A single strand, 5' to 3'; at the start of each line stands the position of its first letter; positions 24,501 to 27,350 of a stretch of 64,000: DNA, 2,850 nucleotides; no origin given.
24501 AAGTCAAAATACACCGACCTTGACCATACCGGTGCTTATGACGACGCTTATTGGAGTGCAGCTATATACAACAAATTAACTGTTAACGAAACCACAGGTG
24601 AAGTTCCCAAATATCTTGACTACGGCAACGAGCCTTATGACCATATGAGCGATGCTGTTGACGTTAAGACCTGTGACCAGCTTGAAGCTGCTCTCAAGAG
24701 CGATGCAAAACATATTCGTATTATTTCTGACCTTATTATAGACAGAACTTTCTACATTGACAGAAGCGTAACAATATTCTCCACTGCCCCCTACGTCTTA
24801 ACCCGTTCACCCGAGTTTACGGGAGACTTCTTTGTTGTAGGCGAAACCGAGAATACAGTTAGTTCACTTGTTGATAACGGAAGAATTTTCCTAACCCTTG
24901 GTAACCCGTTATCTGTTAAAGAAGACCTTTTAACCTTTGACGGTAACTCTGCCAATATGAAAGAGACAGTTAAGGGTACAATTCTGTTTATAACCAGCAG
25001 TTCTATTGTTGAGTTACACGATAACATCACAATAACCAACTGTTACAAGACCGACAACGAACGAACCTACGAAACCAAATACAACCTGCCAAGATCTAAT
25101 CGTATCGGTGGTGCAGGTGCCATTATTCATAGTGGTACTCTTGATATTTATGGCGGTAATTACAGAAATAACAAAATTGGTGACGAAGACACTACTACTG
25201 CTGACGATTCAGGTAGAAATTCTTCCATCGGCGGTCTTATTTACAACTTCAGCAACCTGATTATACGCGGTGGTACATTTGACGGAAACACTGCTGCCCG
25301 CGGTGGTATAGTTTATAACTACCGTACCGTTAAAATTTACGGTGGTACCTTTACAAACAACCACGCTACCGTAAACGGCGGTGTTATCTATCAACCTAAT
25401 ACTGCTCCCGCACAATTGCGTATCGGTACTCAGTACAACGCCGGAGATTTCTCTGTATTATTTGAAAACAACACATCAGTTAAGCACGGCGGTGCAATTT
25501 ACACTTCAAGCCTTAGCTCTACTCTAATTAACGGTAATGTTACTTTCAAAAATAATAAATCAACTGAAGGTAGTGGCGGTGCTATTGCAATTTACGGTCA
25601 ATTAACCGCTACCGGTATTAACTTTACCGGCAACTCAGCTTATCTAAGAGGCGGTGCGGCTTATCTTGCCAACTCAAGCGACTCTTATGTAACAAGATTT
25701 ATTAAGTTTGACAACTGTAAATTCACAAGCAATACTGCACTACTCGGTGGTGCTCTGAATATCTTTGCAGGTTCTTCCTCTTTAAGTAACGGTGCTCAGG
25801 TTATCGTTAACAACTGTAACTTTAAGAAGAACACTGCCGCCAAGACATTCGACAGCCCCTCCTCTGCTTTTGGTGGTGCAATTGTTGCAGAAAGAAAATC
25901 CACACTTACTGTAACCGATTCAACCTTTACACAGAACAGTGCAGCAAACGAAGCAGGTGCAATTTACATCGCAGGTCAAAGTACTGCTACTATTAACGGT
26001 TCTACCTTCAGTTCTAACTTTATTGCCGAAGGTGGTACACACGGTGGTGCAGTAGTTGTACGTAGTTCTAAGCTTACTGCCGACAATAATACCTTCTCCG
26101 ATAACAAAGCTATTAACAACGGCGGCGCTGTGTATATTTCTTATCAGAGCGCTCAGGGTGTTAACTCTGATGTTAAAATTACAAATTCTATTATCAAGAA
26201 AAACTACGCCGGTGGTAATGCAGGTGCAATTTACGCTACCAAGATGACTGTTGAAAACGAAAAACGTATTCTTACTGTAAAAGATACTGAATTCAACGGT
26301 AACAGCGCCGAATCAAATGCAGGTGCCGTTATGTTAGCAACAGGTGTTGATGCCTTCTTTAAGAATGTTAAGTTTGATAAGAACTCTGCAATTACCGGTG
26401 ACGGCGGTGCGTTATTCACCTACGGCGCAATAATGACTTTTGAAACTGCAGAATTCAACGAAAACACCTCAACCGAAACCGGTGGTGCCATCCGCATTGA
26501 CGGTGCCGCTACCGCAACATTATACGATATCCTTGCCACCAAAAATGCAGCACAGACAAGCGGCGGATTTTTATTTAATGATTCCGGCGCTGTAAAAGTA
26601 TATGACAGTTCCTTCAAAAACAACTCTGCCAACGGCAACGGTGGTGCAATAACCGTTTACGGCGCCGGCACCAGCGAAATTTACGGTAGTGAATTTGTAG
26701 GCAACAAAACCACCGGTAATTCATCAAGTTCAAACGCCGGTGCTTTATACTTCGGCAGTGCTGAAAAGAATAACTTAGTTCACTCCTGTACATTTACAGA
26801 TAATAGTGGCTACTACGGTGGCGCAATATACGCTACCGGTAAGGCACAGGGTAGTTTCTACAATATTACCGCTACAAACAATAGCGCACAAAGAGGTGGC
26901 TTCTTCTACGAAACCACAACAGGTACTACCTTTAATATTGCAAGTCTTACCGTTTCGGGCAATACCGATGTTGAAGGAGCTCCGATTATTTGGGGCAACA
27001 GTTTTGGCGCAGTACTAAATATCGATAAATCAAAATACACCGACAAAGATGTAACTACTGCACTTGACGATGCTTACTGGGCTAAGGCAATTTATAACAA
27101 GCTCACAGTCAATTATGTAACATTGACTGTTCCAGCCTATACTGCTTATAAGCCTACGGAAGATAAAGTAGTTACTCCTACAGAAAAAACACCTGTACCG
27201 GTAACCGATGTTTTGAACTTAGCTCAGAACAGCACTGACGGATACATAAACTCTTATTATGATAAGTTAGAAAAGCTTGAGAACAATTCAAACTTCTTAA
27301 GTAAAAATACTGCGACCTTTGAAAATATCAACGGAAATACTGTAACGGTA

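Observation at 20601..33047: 4148-aa secreted giant protein with an unrecognised domain architecture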

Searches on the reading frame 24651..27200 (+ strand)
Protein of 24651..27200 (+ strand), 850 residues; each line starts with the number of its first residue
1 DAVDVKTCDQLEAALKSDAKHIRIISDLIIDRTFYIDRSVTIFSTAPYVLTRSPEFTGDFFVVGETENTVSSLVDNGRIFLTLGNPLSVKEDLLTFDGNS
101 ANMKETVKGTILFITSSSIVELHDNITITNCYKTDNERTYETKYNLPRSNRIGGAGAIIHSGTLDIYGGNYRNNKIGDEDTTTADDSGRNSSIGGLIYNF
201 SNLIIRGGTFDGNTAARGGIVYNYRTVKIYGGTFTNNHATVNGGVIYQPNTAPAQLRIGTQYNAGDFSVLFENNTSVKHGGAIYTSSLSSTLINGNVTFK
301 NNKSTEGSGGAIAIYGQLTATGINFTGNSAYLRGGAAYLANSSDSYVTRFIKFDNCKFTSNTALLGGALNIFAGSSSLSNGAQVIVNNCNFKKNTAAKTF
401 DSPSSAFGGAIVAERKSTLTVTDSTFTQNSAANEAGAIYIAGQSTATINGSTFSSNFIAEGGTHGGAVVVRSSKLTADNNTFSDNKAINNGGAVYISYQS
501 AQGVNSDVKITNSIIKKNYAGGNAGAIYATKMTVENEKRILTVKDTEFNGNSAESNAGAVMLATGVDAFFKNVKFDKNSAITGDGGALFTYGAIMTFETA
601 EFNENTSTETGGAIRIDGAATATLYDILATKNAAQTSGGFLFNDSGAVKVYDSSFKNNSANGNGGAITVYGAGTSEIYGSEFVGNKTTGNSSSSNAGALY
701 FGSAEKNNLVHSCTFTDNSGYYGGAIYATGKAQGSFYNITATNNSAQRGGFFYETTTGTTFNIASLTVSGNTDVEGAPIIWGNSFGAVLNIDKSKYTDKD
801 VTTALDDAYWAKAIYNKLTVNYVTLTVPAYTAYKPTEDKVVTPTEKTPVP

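Call 7: search_protein_families(library=pfam, max_evalue=0.01, proteins=[window:24651-27200:+])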
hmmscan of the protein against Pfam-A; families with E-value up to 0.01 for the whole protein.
window:24651-27200:+ (850 aa): 2 families
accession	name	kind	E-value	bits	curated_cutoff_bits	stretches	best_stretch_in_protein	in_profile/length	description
PF02415.23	Chlam_PMP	-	3.3e-28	95.1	20.6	1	268-286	1-19/19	Chlamydia polymorphic membrane protein (Chlamydia_PMP) repeat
PF13229.12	Beta_helix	-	8.6e-16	58.4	25.9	3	268-453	10-158/158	Right handed beta helix region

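Call 8: search_protein_families(library=ncbifam, max_evalue=0.01, proteins=[window:24651-27200:+])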
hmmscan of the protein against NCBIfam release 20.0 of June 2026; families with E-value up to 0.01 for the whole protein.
window:24651-27200:+ (850 aa): 1 family
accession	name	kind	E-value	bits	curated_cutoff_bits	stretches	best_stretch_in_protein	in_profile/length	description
TIGR01376.1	POMP_repeat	repeat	2e-18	65.2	15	3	268-289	4-26/28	polymorphic outer membrane protein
